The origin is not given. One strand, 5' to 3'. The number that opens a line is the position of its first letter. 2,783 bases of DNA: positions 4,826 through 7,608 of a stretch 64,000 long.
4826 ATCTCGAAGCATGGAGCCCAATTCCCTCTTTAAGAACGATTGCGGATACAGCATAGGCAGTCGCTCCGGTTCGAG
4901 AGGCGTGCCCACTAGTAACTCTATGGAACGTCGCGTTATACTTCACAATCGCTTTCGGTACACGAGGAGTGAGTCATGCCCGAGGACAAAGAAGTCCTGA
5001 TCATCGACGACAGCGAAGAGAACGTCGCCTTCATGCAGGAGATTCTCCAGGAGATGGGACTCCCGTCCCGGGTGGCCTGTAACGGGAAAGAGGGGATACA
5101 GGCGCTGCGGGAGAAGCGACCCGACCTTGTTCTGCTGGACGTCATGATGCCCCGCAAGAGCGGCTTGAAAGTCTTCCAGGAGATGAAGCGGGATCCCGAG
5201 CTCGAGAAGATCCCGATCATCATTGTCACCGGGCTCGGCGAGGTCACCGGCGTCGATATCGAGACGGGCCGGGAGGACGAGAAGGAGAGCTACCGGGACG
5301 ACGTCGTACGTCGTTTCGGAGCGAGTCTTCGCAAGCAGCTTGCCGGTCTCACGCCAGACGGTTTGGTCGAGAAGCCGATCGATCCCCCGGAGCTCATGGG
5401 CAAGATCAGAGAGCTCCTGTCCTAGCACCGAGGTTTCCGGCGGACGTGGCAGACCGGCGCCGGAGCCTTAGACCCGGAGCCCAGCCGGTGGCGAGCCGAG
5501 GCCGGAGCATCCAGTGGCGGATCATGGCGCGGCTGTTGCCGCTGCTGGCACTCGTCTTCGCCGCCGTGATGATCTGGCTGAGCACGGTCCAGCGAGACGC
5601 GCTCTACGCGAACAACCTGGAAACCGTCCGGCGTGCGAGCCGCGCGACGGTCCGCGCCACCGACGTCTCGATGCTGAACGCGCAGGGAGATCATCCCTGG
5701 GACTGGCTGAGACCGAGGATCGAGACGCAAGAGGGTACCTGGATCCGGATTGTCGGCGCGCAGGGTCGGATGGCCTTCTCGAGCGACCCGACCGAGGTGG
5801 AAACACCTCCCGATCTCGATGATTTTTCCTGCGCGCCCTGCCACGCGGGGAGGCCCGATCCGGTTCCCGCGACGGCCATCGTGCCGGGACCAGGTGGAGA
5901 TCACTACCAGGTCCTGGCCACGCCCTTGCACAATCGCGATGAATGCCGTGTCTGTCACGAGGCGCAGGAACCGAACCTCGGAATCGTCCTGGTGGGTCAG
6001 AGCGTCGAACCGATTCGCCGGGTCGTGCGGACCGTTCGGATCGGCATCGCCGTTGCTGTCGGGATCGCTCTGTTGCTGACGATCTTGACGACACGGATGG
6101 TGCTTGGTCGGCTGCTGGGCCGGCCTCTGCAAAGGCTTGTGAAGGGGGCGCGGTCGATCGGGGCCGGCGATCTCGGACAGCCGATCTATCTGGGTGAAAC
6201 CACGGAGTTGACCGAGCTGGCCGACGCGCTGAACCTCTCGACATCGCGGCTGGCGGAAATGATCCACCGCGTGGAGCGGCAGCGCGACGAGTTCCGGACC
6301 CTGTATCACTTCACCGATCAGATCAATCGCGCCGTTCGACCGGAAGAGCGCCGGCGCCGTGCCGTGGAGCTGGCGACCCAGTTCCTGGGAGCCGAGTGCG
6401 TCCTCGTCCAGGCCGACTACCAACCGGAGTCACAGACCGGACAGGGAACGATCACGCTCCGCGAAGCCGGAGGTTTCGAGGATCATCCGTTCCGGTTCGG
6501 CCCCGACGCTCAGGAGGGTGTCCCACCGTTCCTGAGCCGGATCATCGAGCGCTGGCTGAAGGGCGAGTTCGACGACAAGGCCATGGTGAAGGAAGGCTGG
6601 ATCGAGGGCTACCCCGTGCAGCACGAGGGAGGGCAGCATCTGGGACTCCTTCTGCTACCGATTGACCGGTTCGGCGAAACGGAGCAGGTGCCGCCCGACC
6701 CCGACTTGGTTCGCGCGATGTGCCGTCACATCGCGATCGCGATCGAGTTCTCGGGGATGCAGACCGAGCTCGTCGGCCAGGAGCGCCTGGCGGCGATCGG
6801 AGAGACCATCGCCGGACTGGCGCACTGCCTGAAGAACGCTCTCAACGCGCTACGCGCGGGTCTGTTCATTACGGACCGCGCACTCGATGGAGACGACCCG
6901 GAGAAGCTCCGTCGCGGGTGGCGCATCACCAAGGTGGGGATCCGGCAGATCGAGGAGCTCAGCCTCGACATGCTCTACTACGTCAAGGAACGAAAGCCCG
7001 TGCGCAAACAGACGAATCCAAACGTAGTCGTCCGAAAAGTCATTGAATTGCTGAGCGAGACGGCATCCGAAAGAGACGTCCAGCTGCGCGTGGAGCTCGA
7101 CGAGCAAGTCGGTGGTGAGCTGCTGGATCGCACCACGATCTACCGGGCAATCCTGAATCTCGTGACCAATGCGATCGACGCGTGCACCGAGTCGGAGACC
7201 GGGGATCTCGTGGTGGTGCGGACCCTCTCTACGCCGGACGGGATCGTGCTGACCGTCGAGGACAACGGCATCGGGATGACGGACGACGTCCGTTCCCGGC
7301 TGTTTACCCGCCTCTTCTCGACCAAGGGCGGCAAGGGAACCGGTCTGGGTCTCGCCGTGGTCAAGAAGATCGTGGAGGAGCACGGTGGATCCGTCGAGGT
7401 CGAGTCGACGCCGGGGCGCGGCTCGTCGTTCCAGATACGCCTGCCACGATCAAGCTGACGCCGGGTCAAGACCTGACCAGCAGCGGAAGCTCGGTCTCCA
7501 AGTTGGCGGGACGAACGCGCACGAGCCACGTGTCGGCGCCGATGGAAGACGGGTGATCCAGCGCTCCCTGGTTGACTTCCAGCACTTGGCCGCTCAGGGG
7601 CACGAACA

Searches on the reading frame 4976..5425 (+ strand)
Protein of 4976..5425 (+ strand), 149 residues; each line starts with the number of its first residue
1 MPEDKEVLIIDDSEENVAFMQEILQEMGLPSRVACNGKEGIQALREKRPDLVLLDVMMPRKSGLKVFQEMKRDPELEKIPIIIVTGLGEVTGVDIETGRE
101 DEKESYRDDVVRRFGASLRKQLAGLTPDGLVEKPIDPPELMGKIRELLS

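Call 3: search_protein_families(library=pfam, proteins=[window:4976-5425:+], max_evalue=0.01)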
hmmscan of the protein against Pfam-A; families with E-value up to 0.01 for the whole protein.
window:4976-5425:+ (149 aa): 1 family
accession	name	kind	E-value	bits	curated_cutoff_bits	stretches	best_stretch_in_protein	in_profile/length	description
PF00072.30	Response_reg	-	1.8e-20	73.6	30.2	1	7-89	1-81/111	Response regulator receiver domain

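Call 4: search_protein_families(library=ncbifam, proteins=[window:4976-5425:+], max_evalue=0.01)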
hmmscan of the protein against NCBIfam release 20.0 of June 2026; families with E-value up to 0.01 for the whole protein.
window:4976-5425:+ (149 aa): 86 families (the best 25 are shown)
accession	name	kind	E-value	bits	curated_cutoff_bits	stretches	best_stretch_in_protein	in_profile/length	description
NF045717.1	DVU0259_DivK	exception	4.9e-20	71.8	160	1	5-88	3-86/117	DVU0259 family response regulator domain-containing protein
NF007135.0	PRK09581.1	equivalog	1e-17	64.1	474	1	6-90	4-88/457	PleD family two-component system response regulator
NF045944.1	ResRegRpaBCyano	equivalog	4.2e-16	59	330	1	8-91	1-81/229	response regulator transcription factor RpaB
TIGR02154.1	PhoB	equivalog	5.5e-16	58.6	296.2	1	5-101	3-101/226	phosphate regulon transcriptional regulator PhoB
NF040689.1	MtrAB_MtrA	equivalog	1.3e-14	54.1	300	1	7-101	1-94/219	MtrAB system response regulator MtrA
NF040534.1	resp_reg_YycF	equivalog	4.5e-13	49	340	1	5-119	1-116/231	response regulator YycF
NF008199.0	PRK10955.1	equivalog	9.3e-13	48.6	341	1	6-118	3-115/232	envelope stress response regulator transcription factor CpxR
NF051870.1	NAssimRespRegNtrX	equivalog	9.4e-13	47.8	600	1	5-91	2-88/452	nitrogen assimilation response regulator NtrX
NF008469.0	PRK11361.1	equivalog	9.9e-13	47.6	714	1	4-91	4-89/461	acetoacetate metabolism transcriptional regulator AtoC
TIGR02875.1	spore_0_A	equivalog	1.7e-12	47.2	200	1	6-89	4-89/262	sporulation transcription factor Spo0A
NF041733.1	resp_reg_CseB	equivalog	3e-12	46.4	350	1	6-103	2-94/228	two-component system response regulator CseB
NF007969.0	PRK10693.1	equivalog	7.9e-12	44.8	329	1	4-93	7-94/337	two-component system response regulator RssB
NF038297.2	hybrid_HK_HrmK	equivalog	1.2e-11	44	725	1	3-86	489-572/607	hybrid histidine kinase/response regulator HrmK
NF051850.1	RespRegRprY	equivalog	1.6e-11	44.1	370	1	2-86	2-84/234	response regulator transcription factor RprY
TIGR01387.1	cztR_silR_copR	subfamily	1.9e-11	44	279.2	1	7-91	1-83/218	heavy metal response regulator transcription factor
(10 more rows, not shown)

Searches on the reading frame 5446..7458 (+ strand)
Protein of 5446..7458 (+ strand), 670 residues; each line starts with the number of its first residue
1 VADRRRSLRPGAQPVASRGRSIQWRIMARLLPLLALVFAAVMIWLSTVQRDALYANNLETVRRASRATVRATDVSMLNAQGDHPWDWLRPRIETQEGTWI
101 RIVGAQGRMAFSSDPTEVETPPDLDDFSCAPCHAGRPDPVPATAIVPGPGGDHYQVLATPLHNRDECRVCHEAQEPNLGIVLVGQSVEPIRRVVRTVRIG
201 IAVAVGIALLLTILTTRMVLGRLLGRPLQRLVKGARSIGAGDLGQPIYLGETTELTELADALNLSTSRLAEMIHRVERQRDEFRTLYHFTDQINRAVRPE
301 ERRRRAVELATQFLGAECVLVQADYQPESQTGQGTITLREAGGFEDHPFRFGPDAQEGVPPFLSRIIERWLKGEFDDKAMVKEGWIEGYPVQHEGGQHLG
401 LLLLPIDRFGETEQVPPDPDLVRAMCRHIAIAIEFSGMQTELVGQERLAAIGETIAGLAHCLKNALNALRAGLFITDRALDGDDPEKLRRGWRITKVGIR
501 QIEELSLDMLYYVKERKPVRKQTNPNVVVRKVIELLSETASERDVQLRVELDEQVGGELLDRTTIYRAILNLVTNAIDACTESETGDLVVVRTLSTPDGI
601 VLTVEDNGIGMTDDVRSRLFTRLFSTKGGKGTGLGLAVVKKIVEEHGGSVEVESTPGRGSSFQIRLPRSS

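Call 3: search_protein_families(library=pfam, proteins=[window:5446-7458:+], max_evalue=0.01)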
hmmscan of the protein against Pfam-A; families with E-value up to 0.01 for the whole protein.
window:5446-7458:+ (670 aa): 7 families
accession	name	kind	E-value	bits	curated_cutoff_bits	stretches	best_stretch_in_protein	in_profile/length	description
PF02518.31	HATPase_c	-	7.8e-29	100.8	26.4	1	561-668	2-109/111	Histidine kinase-, DNA gyrase B-, and HSP90-like ATPase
PF00672.30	HAMP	-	7.9e-09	36.1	25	1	220-269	2-51/53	HAMP domain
PF14501.12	HATPase_c_5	-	5e-06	26.8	22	1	563-654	4-90/102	GHKL domain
PF13581.12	HATPase_c_2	-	1.9e-05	25.1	27.4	1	572-646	39-112/127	Histidine kinase-like ATPase domain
PF21563.3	Mcp40H-20_sensor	-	0.00032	21.4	27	1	151-188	75-112/112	Methyl-accepting chemotaxis sensory transducer, class 40H, sensor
PF13589.12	HATPase_c_3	-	0.0049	17.3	25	1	565-614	3-48/137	Histidine kinase-, DNA gyrase B-, and HSP90-like ATPase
PF00512.31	HisKA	-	0.0069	16.9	26.9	0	452-514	3-62/66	His Kinase A (phospho-acceptor) domain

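Call 4: search_protein_families(library=ncbifam, proteins=[window:5446-7458:+], max_evalue=0.01)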
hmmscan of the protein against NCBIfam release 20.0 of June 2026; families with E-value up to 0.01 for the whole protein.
window:5446-7458:+ (670 aa): 94 families (the best 25 are shown)
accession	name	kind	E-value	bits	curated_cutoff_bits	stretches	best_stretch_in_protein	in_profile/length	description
NF008468.0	PRK11360.1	equivalog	2.6e-44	151.6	646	1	437-669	382-609/616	two-component system sensor histidine kinase AtoS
NF007688.0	PRK10364.1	equivalog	1.5e-36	126.2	479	1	438-668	227-451/460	two-component system sensor histidine kinase ZraS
NF041777.1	sens_FixL_Rhizob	equivalog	5.5e-30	104.5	850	1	422-668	233-481/485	sensor protein FixL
NF052574.1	HisKinEspCMyxo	equivalog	1.6e-29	102.7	1200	1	437-668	403-637/785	serine histidine kinase EspC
NF010411.0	PRK13837.1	equivalog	4.5e-29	101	647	1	438-670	437-677/828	two-component system VirA-like sensor kinase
NF046044.1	PnpS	equivalog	6.9e-29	101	400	1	501-667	219-390/390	two-component system histidine kinase PnpS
NF033092.0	HK_WalK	equivalog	1.6e-28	99.7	725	2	520-667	444-593/594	cell wall metabolism sensor histidine kinase WalK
NF008312.0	PRK11100.1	equivalog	1.7e-28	99.7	356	1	422-669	232-475/477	two-component system sensor histidine kinase CreC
TIGR01386.1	cztS_silS_copS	subfamily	1.3e-27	96.9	292.55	2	521-667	313-457/457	heavy metal sensor histidine kinase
NF041735.1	hist_kin_RppB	equivalog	3.5e-27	95.3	400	1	456-667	221-438/438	two-component system sensor histidine kinase RppB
TIGR02916.1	PEP_his_kin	equivalog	2.6e-26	92.4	300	1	418-667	442-679/679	XrtA/PEP-CTERM system histidine kinase PrsK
NF040691.1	MtrAB_MtrB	equivalog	5.2e-26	91.7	450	1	525-669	348-493/507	MtrAB system histidine kinase MtrB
NF052573.1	HisKinEspAMyxo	equivalog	1.3e-24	86.3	1400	1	435-666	368-609/755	serine histidine kinase EspA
NF007004.0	PRK09467.1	equivalog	5.1e-24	84.9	415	2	512-668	285-436/440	two-component system sensor histidine kinase EnvZ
TIGR02956.1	TMAO_torS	equivalog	9.4e-24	83.6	676.5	1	521-667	535-681/967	TMAO reductase system sensor histidine kinase/response regulator TorS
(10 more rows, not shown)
